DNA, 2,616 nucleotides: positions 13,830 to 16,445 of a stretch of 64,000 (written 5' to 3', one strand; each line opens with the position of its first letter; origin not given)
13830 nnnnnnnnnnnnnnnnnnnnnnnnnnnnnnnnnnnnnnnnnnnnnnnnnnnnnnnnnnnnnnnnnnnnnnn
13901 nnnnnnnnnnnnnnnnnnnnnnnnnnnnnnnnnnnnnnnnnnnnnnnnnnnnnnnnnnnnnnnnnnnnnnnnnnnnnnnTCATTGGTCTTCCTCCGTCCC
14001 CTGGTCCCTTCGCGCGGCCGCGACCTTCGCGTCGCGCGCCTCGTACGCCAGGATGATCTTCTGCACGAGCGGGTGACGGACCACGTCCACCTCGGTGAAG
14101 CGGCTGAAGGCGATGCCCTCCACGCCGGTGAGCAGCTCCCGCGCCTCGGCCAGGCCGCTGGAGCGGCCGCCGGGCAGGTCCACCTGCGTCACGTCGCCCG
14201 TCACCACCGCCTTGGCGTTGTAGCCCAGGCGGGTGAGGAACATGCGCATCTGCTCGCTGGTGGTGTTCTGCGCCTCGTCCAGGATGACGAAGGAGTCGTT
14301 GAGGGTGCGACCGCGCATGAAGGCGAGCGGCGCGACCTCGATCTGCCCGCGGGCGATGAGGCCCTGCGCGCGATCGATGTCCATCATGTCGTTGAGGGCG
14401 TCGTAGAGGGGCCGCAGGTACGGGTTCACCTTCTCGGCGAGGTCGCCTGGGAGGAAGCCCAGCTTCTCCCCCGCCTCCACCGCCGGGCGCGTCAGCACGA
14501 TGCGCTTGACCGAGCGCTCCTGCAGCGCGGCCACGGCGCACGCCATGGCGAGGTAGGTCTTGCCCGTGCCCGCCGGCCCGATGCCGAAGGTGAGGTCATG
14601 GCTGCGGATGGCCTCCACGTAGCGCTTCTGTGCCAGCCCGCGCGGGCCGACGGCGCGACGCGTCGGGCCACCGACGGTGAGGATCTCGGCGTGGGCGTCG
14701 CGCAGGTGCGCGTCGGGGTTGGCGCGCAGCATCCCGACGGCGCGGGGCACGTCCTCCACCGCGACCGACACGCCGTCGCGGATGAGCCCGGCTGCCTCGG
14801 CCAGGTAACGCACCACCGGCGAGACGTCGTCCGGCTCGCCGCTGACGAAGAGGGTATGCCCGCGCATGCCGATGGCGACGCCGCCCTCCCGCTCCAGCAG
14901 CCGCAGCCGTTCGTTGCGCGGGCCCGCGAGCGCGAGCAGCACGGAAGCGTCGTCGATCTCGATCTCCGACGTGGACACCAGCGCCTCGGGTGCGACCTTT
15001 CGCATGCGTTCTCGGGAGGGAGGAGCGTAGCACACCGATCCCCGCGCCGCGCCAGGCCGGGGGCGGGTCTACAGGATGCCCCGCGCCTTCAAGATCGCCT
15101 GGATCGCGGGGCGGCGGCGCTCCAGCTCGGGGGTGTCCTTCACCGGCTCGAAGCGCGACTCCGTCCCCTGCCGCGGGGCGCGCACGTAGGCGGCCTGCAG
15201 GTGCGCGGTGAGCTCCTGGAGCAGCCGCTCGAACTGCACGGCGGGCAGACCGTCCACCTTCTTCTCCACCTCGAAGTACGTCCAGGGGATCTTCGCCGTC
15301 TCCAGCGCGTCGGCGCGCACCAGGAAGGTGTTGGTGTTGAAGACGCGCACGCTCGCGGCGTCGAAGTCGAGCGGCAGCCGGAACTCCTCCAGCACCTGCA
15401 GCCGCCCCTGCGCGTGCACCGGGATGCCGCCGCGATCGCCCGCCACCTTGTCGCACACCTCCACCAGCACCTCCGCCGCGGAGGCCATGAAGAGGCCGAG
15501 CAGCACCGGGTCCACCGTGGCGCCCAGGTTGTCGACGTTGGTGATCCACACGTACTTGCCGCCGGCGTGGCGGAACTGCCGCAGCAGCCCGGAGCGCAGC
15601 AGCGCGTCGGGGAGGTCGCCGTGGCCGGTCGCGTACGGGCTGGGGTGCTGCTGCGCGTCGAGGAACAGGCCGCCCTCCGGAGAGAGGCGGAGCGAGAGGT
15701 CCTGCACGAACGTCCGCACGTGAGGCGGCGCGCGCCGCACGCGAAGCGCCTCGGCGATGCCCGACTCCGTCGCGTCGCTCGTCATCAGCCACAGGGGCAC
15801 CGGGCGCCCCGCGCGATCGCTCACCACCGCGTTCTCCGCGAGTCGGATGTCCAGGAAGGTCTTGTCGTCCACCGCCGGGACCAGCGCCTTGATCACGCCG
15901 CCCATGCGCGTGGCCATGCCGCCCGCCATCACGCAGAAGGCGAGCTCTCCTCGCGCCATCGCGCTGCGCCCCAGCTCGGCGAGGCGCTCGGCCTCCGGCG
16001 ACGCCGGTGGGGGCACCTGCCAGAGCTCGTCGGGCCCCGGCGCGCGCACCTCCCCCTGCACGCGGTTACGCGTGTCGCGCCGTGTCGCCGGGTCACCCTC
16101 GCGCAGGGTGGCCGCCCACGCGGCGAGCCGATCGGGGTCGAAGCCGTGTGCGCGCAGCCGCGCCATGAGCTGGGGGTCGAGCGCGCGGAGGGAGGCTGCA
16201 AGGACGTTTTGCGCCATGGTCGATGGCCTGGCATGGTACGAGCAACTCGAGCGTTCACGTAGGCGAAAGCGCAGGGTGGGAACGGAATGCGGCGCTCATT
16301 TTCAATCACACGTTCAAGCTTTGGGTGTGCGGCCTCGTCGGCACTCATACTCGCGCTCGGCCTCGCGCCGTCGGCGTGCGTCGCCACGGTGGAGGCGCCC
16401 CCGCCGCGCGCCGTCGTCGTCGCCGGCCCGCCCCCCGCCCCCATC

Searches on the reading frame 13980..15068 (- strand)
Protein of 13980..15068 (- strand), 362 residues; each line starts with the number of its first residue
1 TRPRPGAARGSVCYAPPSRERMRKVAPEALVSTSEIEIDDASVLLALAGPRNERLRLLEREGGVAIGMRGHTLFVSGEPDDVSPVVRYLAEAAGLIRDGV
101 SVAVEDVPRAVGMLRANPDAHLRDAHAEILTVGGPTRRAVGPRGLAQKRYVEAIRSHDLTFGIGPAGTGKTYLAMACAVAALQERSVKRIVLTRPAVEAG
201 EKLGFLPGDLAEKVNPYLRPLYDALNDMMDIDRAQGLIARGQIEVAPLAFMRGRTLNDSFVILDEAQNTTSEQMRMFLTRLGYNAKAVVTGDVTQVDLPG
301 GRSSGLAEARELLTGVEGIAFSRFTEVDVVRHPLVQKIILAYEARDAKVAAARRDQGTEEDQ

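Call 50: search_protein_families(library=pfam, proteins=[window:13980-15068:-], max_evalue=0.00001)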
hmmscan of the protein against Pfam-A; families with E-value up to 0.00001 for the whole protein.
window:13980-15068:- (362 aa): 3 families
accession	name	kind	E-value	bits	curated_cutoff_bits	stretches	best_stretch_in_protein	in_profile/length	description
PF02562.22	PhoH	-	6.8e-95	316.8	27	1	140-343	2-205/205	PhoH-like protein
PF13604.12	AAA_30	-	4.6e-09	36.7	27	1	146-296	5-128/191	AAA domain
PF13245.12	AAA_19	-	7.8e-07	29.8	25.1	1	147-296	1-129/134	AAA domain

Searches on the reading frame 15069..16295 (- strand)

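Call 50: search_protein_families(library=pfam, proteins=[window:15069-16295:-], max_evalue=0.00001)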
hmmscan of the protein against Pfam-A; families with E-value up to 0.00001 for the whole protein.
window:15069-16295:- (408 aa): 1 family
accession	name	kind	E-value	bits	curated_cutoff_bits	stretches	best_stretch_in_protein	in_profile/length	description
PF01704.24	UDPGP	-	1.3e-39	136.6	22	1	116-391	52-341/413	UTP--glucose-1-phosphate uridylyltransferase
